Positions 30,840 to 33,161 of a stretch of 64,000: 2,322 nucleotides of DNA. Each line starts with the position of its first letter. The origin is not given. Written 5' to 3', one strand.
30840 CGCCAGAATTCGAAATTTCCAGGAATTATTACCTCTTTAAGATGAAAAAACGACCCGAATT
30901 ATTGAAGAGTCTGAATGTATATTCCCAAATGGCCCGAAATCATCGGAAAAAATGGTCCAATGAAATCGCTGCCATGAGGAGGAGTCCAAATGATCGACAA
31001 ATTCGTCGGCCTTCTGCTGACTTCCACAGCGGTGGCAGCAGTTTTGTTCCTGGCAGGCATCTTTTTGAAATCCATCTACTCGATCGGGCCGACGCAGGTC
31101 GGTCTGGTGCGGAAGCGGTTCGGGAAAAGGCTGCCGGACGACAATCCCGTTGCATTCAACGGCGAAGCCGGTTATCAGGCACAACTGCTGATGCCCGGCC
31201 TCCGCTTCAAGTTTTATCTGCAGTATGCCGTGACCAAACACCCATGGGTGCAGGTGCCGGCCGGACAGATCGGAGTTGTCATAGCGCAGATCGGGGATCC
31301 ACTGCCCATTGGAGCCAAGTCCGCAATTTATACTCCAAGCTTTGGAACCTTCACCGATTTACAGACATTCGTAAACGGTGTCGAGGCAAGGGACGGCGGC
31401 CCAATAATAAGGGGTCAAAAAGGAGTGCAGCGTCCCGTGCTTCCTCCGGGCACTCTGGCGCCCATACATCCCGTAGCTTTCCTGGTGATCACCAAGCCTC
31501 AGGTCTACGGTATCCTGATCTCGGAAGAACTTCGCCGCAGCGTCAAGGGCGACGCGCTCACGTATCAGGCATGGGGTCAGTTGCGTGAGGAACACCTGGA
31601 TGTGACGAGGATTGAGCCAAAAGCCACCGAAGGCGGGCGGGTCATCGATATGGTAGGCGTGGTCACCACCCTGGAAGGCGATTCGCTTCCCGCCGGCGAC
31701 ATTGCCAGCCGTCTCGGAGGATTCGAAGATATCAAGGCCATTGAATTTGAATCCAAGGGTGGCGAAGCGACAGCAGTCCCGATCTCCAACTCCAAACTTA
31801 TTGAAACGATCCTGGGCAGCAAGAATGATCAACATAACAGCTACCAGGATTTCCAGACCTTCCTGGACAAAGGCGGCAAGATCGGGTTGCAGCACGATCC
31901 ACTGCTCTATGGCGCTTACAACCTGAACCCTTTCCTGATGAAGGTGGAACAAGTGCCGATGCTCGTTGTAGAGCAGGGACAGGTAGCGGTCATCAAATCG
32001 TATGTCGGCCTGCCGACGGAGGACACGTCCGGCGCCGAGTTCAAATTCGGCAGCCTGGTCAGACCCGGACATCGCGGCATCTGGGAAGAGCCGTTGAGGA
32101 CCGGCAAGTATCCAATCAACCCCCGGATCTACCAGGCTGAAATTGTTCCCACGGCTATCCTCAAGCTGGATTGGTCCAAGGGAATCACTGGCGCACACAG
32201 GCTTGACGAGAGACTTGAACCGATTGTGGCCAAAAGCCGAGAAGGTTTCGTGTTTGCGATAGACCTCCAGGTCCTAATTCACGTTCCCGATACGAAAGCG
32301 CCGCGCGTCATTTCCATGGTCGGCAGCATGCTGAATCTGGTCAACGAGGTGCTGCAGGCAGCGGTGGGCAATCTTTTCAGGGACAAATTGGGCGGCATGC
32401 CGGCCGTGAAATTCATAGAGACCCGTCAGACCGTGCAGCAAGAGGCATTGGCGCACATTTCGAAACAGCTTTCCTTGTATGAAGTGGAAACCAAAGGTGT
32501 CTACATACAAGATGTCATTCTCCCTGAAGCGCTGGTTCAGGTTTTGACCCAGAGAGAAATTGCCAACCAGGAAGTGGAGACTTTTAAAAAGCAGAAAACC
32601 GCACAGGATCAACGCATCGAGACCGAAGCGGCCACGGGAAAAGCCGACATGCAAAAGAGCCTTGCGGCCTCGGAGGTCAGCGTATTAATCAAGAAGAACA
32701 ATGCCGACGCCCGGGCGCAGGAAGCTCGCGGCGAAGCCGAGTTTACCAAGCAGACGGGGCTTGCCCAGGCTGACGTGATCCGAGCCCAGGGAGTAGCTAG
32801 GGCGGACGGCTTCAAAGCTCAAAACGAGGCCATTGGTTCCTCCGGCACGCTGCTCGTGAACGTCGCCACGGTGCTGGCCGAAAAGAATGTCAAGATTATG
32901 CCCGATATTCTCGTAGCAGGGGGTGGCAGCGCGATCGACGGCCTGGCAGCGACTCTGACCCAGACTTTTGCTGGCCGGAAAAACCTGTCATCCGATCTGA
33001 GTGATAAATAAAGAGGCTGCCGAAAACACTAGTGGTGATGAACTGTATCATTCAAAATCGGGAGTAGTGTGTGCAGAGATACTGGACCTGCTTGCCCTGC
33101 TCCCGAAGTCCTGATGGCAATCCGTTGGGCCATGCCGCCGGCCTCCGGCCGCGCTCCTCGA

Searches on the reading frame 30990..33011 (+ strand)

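Call 38: search_protein_families(library=pfam, proteins=[window:30990-33011:+], max_evalue=0.00001)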
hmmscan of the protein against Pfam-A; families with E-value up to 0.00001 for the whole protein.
window:30990-33011:+ (673 aa): 1 family
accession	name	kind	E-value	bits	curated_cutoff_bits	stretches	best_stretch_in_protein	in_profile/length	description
PF01145.31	Band_7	-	1.6e-16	61.3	23.6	1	326-536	2-166/176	SPFH domain / Band 7 family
